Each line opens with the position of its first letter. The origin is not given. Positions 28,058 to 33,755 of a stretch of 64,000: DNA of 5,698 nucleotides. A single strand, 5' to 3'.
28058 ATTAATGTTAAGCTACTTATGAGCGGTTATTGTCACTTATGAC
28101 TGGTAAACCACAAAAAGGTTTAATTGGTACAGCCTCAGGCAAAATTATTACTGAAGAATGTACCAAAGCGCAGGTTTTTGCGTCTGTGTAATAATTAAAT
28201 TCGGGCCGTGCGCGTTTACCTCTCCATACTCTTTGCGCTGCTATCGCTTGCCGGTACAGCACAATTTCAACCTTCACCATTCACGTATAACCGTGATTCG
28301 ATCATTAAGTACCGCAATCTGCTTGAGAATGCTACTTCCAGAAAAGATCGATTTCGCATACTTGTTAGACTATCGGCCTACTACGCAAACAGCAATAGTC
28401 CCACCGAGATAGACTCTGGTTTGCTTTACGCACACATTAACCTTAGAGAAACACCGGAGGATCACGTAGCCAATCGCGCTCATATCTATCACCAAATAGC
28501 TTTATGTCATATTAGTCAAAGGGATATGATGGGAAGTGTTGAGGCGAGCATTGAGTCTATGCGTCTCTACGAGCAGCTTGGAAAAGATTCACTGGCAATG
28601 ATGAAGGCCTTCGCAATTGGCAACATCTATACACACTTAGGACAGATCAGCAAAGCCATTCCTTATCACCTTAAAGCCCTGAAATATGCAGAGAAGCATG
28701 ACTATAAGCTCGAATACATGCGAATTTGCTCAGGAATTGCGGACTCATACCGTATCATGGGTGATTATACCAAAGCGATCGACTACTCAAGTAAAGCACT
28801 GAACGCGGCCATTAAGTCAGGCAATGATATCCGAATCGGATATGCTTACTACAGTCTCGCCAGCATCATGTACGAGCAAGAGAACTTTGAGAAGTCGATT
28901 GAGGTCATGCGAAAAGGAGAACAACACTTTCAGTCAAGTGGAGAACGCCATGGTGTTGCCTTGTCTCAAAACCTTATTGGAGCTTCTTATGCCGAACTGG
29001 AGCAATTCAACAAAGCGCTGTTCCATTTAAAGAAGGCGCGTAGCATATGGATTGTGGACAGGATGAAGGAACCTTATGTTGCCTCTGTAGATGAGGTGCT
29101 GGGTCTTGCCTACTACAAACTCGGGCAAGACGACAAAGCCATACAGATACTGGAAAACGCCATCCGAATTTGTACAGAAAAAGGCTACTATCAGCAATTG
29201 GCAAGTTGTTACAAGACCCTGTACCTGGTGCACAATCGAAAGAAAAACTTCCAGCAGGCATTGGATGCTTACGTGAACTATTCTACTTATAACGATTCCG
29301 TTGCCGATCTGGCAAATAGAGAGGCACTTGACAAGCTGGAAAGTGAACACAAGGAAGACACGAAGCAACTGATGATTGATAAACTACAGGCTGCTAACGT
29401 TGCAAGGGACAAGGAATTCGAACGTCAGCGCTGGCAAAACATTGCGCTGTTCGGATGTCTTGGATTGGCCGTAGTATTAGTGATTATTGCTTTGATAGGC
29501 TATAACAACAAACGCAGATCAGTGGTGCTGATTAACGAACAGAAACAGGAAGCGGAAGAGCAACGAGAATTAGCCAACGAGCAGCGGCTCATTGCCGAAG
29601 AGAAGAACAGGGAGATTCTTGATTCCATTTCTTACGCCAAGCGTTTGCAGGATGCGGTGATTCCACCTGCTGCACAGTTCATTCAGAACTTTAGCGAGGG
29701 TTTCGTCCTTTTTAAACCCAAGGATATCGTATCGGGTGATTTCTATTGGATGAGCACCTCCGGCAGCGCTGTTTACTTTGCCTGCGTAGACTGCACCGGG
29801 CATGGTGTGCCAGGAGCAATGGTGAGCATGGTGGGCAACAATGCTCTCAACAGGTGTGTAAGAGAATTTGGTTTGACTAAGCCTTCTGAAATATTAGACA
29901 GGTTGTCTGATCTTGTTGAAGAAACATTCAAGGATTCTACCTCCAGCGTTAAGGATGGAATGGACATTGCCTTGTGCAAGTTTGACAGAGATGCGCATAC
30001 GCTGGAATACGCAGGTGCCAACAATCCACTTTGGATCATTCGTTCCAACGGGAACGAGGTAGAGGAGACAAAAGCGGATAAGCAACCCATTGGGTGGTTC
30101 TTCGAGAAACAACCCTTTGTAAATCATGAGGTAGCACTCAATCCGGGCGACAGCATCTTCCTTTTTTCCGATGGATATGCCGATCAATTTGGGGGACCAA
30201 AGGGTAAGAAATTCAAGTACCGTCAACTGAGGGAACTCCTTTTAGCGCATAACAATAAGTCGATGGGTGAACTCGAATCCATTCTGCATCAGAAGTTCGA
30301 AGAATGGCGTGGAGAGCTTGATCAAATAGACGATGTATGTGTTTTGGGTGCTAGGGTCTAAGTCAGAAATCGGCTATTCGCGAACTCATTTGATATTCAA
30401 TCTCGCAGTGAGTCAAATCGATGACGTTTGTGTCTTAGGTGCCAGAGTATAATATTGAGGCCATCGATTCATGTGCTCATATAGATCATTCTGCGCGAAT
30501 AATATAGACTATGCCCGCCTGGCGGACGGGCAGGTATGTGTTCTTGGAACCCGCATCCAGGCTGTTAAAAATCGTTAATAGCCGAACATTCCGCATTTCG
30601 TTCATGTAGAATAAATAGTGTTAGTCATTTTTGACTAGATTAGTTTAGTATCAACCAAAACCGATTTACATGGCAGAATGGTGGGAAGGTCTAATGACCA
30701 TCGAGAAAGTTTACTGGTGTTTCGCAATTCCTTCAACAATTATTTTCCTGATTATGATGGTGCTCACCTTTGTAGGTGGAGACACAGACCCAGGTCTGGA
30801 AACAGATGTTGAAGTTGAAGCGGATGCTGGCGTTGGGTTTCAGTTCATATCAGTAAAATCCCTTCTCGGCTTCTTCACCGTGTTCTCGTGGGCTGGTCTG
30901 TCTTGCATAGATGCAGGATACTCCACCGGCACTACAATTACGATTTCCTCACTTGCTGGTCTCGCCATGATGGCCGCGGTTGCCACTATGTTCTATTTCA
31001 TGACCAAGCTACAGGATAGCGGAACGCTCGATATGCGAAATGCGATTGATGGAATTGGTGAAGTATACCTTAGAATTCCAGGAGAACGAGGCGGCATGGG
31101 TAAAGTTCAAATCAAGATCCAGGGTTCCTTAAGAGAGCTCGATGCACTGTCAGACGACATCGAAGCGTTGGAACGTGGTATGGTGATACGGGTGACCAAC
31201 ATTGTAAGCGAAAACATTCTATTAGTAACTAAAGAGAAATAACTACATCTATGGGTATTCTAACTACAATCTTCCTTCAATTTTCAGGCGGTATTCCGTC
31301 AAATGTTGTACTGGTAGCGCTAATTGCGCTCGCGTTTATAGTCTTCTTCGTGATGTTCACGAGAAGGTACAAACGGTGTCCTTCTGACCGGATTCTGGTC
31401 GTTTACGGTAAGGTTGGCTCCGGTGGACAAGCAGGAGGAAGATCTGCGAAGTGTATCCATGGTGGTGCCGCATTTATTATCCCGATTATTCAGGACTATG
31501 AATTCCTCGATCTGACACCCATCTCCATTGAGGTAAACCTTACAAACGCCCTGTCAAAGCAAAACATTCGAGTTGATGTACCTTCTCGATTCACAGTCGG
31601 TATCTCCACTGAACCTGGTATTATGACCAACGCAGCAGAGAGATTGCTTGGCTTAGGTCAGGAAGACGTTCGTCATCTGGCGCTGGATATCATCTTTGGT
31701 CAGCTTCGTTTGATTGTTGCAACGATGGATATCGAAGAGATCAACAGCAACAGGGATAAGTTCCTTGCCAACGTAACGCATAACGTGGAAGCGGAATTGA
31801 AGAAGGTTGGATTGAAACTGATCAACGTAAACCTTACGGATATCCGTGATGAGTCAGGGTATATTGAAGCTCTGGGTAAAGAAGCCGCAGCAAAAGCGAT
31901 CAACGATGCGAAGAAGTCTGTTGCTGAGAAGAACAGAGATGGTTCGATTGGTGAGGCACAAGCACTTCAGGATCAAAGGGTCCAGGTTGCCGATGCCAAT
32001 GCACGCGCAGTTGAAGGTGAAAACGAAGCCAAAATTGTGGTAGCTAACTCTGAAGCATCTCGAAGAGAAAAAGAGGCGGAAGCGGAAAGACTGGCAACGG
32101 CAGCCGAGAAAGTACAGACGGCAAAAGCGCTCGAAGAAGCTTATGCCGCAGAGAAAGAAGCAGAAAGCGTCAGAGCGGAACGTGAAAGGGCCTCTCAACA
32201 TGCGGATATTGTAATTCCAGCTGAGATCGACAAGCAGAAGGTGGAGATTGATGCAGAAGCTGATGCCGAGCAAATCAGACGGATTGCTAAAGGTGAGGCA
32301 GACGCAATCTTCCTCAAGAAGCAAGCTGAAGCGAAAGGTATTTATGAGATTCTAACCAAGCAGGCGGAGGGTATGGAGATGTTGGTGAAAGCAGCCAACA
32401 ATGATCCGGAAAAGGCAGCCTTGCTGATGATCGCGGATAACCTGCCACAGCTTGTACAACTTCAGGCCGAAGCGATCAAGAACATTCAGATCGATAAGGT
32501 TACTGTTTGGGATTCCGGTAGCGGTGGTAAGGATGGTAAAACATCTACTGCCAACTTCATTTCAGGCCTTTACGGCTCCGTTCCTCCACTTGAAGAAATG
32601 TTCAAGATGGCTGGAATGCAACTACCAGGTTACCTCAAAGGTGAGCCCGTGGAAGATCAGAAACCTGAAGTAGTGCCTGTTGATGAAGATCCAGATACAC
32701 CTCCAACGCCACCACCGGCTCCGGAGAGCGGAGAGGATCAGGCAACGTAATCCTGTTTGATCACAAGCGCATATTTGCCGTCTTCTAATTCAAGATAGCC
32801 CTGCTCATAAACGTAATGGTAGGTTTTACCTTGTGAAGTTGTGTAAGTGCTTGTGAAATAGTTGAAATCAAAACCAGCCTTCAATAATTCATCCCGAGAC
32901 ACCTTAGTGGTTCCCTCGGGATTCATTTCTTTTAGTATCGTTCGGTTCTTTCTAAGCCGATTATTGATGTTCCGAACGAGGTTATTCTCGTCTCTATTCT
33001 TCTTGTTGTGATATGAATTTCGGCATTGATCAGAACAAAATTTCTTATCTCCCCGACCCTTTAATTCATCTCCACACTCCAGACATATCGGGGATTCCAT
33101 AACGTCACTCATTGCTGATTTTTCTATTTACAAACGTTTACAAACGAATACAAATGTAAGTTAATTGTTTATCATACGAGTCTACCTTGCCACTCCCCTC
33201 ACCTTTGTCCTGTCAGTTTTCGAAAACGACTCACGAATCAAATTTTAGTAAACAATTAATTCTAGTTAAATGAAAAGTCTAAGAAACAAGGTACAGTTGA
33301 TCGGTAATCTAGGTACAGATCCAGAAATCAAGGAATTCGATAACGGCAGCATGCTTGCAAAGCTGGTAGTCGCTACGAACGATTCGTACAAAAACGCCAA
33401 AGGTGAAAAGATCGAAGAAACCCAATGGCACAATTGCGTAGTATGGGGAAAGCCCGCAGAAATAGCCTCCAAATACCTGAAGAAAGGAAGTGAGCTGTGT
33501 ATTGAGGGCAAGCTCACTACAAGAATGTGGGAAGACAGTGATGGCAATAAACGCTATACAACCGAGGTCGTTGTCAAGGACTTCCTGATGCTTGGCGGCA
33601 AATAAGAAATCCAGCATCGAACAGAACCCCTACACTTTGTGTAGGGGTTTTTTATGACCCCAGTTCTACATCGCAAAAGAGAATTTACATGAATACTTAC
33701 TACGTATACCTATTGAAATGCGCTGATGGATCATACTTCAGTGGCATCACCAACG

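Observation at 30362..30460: A 42-bp orphan copy of the phosphatase gene's last 13 codons, differing only at synonymous sites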

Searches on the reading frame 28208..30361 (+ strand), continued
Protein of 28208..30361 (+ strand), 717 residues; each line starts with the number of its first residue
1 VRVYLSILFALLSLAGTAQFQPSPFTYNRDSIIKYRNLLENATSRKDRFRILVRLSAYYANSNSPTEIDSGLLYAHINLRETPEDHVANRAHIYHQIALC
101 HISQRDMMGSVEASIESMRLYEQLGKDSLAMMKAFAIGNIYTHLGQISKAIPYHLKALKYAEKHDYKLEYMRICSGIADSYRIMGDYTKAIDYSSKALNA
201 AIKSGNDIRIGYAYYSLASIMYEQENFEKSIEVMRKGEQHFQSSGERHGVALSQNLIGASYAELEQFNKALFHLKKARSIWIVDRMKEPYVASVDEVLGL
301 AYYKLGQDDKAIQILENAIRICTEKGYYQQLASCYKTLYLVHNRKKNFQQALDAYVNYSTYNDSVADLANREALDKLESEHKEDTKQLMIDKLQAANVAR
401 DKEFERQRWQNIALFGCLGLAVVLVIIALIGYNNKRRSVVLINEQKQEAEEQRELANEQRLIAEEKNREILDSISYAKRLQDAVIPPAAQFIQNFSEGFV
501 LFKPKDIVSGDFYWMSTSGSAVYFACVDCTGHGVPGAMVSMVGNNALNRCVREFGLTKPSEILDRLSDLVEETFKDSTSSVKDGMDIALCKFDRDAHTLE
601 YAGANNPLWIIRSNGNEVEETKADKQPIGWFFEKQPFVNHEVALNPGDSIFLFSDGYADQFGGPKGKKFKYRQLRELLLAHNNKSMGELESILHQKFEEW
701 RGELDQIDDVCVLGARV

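Call 79: find_encoding_contigs(protein=P0232, flank=1200, max_places=3)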
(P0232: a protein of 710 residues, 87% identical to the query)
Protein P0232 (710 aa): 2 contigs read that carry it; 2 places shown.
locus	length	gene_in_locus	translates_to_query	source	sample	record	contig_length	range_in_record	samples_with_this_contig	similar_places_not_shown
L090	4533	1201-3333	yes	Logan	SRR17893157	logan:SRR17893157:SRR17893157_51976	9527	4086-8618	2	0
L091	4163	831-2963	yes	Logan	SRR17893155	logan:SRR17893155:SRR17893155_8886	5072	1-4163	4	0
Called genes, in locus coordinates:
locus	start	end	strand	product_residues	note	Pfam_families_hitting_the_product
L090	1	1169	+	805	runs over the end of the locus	PF00676:E1_dh, PF02779:Transket_pyr, PF02780:Transketolase_C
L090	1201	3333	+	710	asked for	PF28559:TPR_SusR (faint), PF13424:TPR_12, PF00515:TPR_1 (weak), PF17874:TPR_MalT, PF00515:TPR_1, PF13424:TPR_12, PF00515:TPR_1 (weak), PF07228:SpoIIE, +6 more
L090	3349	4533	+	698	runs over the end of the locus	?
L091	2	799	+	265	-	?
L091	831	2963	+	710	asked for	PF28559:TPR_SusR (faint), PF13424:TPR_12, PF00515:TPR_1 (weak), PF17874:TPR_MalT, PF00515:TPR_1, PF13424:TPR_12, PF00515:TPR_1 (weak), PF07228:SpoIIE, +6 more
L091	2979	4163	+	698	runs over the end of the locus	?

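Call 80: find_encoding_contigs(protein=P0233, flank=1200, max_places=3)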
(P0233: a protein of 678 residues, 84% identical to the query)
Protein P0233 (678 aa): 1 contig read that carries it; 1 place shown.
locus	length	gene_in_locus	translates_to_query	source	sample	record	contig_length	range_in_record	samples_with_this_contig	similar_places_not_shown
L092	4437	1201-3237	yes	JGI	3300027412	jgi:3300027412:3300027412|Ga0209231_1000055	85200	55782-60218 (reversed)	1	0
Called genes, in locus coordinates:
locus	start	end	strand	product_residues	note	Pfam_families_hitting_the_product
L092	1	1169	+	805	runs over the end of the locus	PF00676:E1_dh, PF02779:Transket_pyr, PF02780:Transketolase_C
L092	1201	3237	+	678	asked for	PF14938:SNAP, PF13424:TPR_12, PF00515:TPR_1, PF13424:TPR_12, PF17874:TPR_MalT (weak), PF00515:TPR_1, PF13424:TPR_12 (weak), PF07228:SpoIIE, +7 more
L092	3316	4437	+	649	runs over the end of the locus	PF13424:TPR_12 (weak), PF00515:TPR_1 (weak), PF07719:TPR_2 (faint), PF13181:TPR_8 (faint), PF13374:TPR_10 (faint), PF13432:TPR_16 (faint), PF13424:TPR_12 (weak), PF07228:SpoIIE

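Call 81: find_encoding_contigs(protein=P0236, flank=1200, max_places=3)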
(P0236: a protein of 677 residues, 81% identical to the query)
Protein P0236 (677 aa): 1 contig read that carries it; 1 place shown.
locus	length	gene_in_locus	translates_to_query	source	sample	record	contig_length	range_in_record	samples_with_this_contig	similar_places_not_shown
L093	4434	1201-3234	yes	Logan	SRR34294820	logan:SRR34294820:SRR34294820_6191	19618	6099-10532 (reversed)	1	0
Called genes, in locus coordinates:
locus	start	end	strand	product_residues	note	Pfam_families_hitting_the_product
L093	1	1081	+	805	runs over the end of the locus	PF00676:E1_dh, PF02779:Transket_pyr, PF02780:Transketolase_C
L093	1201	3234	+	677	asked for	PF13424:TPR_12 (weak), PF13424:TPR_12, PF14938:SNAP, PF24885:TPR_NPHP3 (weak), PF00515:TPR_1, PF07719:TPR_2 (weak), PF13424:TPR_12, PF07228:SpoIIE, +12 more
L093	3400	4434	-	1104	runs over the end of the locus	PF15902:Sortilin-Vps10 (weak), PF00801:PKD (weak), PF18911:PKD_4, PF18962:Por_Secre_tail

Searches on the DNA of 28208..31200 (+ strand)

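Call 6: search_rna_families(source=window, start=29800, end=31200, threshold=evalue, max_evalue=1)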
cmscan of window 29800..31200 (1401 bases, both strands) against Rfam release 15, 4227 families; matches with E-value up to 1: 0.
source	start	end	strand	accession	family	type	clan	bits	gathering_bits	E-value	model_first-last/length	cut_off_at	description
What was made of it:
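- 30561..30669 (+): Conserved non-coding element between the ancestral stop and the 190-aa gene. It is not part of the relics but fixes which copy is ancestral. No Rfam match (call 6).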

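Call 34: search_rna_families(sources=[L008, L012, L023, L017], threshold=evalue, max_evalue=1)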
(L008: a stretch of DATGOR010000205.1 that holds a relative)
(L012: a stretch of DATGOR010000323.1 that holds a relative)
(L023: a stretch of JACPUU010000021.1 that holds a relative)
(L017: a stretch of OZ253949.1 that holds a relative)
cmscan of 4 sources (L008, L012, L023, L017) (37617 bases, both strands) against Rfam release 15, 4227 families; matches with E-value up to 1: 1.
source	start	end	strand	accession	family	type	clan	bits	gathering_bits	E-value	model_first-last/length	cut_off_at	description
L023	5533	5620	-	RF01724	SAM-Chlorobi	Cis-reg;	-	27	35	0.34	1-87/87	no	SAM-Chlorobi RNA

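Call 56: search_dna_similar(query=window:30344-30531:+, collection=phages, mode=distant, max_evalue=0.01)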
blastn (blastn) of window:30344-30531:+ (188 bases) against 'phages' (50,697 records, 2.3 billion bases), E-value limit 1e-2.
No match.

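Call 57: search_dna_similar(query=window:30344-30531:+, collection=plasmids, mode=distant, max_evalue=0.01)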
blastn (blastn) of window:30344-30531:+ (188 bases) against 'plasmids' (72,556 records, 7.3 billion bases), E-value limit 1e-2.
No match.

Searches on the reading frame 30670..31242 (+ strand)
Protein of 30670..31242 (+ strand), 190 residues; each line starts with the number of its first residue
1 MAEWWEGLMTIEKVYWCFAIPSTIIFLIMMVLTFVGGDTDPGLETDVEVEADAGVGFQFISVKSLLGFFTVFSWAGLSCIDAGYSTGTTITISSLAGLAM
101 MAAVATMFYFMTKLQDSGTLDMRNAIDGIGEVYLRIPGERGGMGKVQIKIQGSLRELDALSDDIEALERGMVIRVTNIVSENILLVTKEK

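Call 10: search_protein_families(library=pfam, proteins=[window:30670-31242:+])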
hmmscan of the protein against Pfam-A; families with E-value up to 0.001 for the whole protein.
window:30670-31242:+ (190 aa): 0 families

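Call 39: find_related_loci(query=window:30670-31242:+, collection=metagenome_contigs, flank=4000)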
Query window:30670-31242:+ (190 aa) in metagenome_contigs; peptide patterns used: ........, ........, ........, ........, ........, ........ (x = any residue, [..] = any of these).
270 stretches matched a pattern; 3 encode a relative of the query (tblastn E <= 1e-3); 3 distinct loci.
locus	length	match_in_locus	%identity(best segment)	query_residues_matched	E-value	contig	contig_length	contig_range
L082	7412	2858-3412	48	4-188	9e-62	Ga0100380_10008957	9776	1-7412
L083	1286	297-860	49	5-190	3e-56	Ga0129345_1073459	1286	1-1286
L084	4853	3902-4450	48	1-186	6e-52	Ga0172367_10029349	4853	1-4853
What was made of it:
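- Tried and rejected: The metagenome scan gave only relatives at 48% identity (call 39).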

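Call 73: find_encoding_contigs(protein=window:30670-31242:+, flank=2500, max_places=10)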
Protein window:30670-31242:+ (190 aa): no gene with exactly this product is on record in the collection.

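Call 75: list_cluster_members(proteins=[window:30670-31242:+, window:31251-32750:+])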
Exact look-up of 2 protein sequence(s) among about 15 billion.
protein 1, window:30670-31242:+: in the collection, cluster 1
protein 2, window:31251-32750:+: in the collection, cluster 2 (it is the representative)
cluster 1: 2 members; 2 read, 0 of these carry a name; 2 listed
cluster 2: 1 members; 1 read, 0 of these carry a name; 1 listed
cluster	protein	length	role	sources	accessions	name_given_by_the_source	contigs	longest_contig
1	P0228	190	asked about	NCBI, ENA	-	-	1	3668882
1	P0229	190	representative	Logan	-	-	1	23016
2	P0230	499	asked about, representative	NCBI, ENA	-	-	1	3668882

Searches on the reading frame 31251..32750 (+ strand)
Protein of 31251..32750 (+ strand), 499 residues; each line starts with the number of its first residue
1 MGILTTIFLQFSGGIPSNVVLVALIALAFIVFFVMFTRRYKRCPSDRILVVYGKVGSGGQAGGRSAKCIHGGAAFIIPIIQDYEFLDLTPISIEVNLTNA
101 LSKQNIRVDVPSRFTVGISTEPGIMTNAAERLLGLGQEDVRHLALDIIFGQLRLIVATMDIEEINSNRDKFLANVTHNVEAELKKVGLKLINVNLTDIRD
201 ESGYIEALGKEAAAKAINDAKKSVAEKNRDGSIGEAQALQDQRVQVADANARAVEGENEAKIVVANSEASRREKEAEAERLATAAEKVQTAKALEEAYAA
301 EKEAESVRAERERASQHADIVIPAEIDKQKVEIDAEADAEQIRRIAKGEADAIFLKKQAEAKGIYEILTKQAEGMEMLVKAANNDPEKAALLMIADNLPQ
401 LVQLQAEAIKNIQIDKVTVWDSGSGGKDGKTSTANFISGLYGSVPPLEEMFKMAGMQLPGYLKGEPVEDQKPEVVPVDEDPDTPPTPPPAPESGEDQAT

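Call 10: search_protein_families(library=pfam, proteins=[window:31251-32750:+])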
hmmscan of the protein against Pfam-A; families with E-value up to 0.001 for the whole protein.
window:31251-32750:+ (499 aa): 1 family
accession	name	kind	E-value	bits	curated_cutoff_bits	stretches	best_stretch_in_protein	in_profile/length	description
PF01145.31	Band_7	-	3.9e-28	99.1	23.6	1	47-228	7-175/176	SPFH domain / Band 7 family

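Call 74: find_encoding_contigs(protein=window:31251-32750:+, flank=2500, max_places=10)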
Protein window:31251-32750:+ (499 aa): no gene with exactly this product is on record in the collection.

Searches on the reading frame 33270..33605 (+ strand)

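Call 46: search_protein_families(library=pfam, proteins=[window:33270-33605:+])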
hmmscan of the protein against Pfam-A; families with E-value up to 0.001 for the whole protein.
window:33270-33605:+ (111 aa): 1 family
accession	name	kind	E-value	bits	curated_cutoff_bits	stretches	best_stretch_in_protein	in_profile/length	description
PF00436.31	SSB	-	1.1e-35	122.3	26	1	6-107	2-103/104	Single-strand binding protein family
